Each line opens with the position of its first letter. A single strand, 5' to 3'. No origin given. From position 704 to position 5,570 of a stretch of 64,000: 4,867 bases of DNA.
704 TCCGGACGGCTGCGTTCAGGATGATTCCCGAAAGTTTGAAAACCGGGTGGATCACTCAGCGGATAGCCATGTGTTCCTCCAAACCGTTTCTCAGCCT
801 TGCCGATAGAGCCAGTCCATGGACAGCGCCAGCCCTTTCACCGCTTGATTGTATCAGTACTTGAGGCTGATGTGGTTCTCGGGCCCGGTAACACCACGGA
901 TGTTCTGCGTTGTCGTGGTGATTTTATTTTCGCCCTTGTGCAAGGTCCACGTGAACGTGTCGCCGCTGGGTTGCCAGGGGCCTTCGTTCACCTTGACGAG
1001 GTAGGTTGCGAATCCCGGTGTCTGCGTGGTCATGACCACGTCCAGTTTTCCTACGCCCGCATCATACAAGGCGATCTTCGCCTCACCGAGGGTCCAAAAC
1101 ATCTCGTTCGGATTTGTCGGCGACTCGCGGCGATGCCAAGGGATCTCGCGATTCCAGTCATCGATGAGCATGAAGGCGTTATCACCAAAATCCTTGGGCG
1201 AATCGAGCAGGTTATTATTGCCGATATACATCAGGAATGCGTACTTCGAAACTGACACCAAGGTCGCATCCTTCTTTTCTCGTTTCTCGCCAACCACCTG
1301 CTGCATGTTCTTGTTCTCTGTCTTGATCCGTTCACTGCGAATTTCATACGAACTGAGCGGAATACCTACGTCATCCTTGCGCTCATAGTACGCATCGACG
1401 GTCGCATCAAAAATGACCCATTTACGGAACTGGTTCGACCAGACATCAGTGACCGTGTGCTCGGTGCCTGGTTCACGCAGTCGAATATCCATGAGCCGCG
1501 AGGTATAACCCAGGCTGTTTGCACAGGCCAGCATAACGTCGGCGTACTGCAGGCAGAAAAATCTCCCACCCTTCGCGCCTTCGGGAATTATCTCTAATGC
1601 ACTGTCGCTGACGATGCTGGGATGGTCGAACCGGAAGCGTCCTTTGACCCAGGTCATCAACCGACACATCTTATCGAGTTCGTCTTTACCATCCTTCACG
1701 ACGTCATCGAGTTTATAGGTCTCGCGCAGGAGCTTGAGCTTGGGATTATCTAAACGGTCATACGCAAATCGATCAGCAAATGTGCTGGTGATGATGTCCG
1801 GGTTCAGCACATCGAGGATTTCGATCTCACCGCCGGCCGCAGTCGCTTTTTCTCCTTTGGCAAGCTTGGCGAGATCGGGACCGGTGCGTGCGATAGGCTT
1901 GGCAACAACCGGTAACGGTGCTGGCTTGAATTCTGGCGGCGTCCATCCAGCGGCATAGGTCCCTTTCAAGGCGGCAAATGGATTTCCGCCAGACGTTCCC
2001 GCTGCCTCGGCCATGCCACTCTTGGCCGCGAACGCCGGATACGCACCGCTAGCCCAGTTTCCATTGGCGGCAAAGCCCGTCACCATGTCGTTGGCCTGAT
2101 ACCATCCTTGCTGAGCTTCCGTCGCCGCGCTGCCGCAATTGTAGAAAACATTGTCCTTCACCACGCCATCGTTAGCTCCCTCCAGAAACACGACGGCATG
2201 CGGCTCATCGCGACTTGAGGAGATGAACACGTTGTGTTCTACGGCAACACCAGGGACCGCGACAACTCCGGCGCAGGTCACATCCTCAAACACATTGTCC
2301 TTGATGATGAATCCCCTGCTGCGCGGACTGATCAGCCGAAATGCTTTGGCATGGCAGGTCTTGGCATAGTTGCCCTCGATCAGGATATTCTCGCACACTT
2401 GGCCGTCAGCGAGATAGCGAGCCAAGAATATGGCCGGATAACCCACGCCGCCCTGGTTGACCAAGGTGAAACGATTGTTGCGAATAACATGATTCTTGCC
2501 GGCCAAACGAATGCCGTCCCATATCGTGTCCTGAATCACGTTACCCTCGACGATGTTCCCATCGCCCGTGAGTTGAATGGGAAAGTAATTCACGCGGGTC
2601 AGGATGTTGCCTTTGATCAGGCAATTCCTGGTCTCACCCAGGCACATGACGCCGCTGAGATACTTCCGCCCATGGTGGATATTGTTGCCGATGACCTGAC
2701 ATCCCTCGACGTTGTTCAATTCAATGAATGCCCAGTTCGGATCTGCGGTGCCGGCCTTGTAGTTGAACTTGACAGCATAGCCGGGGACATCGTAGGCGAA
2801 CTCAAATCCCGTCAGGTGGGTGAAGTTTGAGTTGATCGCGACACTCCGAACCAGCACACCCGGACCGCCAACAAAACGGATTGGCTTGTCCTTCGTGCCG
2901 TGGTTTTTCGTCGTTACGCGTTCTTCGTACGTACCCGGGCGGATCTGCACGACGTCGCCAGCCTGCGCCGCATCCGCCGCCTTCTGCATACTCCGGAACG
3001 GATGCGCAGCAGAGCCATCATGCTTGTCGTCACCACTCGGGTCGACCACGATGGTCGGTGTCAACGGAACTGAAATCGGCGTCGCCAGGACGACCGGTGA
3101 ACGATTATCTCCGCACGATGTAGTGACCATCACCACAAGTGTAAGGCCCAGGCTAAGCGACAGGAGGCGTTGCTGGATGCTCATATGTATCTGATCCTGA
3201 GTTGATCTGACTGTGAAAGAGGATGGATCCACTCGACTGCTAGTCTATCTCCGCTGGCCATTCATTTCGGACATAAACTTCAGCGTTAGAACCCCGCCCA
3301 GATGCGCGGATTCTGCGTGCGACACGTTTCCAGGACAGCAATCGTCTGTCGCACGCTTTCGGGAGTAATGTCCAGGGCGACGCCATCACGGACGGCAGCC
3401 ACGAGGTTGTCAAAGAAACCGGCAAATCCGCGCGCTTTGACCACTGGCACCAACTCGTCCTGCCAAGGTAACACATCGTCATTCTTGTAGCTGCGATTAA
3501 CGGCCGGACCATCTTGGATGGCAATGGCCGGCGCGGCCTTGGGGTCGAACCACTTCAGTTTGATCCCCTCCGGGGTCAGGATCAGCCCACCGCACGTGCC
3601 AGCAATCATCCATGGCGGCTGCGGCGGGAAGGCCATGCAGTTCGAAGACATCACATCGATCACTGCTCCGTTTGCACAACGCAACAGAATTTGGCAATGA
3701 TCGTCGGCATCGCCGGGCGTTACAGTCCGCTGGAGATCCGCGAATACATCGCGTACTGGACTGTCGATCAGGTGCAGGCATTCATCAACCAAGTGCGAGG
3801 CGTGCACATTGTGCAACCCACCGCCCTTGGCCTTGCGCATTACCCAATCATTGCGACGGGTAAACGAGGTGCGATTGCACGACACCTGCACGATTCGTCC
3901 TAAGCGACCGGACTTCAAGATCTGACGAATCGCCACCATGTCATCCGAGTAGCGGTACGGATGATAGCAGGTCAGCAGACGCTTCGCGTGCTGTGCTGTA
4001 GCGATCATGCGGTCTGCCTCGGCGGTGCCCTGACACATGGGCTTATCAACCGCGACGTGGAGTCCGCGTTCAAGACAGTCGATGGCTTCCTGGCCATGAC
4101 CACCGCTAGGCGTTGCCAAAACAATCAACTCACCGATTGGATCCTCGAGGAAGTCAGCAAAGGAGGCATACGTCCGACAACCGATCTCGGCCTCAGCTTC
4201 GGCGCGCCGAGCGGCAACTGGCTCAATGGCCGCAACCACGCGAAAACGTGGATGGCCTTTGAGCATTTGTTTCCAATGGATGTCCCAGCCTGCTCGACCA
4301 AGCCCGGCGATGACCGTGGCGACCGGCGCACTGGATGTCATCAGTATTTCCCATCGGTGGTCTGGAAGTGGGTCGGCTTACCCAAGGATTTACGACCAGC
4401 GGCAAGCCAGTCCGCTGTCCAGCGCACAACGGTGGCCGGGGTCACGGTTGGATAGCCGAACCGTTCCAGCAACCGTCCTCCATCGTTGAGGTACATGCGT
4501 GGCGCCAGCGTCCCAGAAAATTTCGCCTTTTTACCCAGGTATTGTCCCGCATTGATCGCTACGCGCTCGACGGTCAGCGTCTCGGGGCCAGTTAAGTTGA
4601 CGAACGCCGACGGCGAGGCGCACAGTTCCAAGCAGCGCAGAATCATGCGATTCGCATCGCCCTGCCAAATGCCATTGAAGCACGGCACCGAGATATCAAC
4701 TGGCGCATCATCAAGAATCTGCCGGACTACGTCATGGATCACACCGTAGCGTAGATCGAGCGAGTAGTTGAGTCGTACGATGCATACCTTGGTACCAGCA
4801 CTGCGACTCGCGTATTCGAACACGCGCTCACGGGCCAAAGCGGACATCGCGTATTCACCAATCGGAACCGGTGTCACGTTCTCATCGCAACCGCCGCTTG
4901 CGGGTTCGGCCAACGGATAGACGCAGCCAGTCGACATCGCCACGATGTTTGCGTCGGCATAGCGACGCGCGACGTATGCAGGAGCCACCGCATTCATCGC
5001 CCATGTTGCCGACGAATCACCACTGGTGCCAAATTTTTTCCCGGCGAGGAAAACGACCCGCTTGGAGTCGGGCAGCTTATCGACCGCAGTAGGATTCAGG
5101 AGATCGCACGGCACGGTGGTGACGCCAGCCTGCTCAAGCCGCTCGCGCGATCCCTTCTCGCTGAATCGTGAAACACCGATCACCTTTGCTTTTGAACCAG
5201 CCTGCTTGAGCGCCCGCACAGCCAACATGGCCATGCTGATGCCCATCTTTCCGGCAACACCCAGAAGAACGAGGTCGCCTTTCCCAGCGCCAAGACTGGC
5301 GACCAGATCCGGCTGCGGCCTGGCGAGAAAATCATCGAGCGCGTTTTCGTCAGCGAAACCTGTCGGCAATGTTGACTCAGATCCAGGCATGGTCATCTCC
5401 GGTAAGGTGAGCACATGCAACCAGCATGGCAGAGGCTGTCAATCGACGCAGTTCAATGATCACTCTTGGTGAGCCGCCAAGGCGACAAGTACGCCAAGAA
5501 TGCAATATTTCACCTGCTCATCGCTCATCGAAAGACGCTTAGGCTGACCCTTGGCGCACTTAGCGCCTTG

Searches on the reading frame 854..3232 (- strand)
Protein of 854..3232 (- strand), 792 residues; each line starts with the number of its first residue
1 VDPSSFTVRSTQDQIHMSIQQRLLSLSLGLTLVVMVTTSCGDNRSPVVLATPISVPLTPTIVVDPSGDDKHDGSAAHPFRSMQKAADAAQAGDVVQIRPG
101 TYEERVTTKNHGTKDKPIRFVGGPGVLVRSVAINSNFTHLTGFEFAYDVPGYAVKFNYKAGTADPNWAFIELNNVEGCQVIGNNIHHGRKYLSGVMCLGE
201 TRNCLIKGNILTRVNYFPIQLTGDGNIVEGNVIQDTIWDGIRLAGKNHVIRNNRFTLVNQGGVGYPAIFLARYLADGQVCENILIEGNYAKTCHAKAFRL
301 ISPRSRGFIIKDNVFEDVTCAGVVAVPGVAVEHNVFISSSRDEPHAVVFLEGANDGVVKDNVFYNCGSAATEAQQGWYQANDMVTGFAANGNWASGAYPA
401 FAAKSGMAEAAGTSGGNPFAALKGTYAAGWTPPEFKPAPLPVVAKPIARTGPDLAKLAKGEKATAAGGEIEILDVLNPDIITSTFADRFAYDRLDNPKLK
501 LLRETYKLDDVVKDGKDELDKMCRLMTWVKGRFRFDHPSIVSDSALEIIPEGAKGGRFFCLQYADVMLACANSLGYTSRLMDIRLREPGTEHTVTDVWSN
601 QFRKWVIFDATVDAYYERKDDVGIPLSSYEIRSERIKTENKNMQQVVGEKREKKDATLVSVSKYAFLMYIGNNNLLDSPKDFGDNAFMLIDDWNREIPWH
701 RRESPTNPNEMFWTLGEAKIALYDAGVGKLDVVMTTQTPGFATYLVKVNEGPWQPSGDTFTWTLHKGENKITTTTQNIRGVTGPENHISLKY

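Call 69: search_protein_families(library=pfam, proteins=[window:854-3232:-], max_evalue=0.01)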
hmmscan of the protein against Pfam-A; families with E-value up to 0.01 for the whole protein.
window:854-3232:- (792 aa): 6 families
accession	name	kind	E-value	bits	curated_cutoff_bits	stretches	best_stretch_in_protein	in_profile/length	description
PF13229.12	Beta_helix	-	6.1e-10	39.4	25.9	1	170-332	3-154/158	Right handed beta helix region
PF07602.17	DUF1565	-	1.4e-07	31.6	20.3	1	66-105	2-41/257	Protein of unknown function (DUF1565)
PF05048.19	NosD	-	5.8e-07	29.6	23.6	1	172-260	65-150/212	Periplasmic copper-binding protein (NosD)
PF01841.26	Transglut_core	-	3.2e-06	27.8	23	1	510-610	6-108/108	Transglutaminase-like superfamily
PF22842.2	Pel9A-like_beta_helix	-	9.5e-05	21.9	25.2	1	54-103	2-53/370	Pel9A-like, right handed beta helix region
PF14592.12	Chondroitinas_B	-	0.00057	19.4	24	0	82-119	7-45/426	Chondroitinase B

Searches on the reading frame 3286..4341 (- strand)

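Call 20: search_protein_families(library=pfam, proteins=[window:3286-4341:-])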
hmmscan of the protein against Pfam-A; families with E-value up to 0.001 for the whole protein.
window:3286-4341:- (351 aa): 3 families
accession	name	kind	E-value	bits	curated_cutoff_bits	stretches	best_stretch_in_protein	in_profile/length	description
PF22725.1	GFO_IDH_MocA_C3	-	1.2e-20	74.2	27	1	136-253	2-123/124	GFO/IDH/MocA C-terminal domain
PF01408.29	GFO_IDH_MocA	-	1.6e-17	64.7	24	1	9-126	3-119/120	Oxidoreductase family, NAD-binding Rossmann fold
PF02894.22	GFO_IDH_MocA_C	-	1.8e-09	38.1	22.9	1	140-341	2-207/218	Oxidoreductase family, C-terminal alpha/beta domain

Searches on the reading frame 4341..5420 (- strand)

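Call 20: search_protein_families(library=pfam, proteins=[window:4341-5420:-])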
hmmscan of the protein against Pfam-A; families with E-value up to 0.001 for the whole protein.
window:4341-5420:- (359 aa): 1 family
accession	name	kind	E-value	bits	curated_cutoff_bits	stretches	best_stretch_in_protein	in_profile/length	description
PF01370.27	Epimerase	-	1.5e-13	51.1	20.9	1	67-217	14-169/240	NAD dependent epimerase/dehydratase family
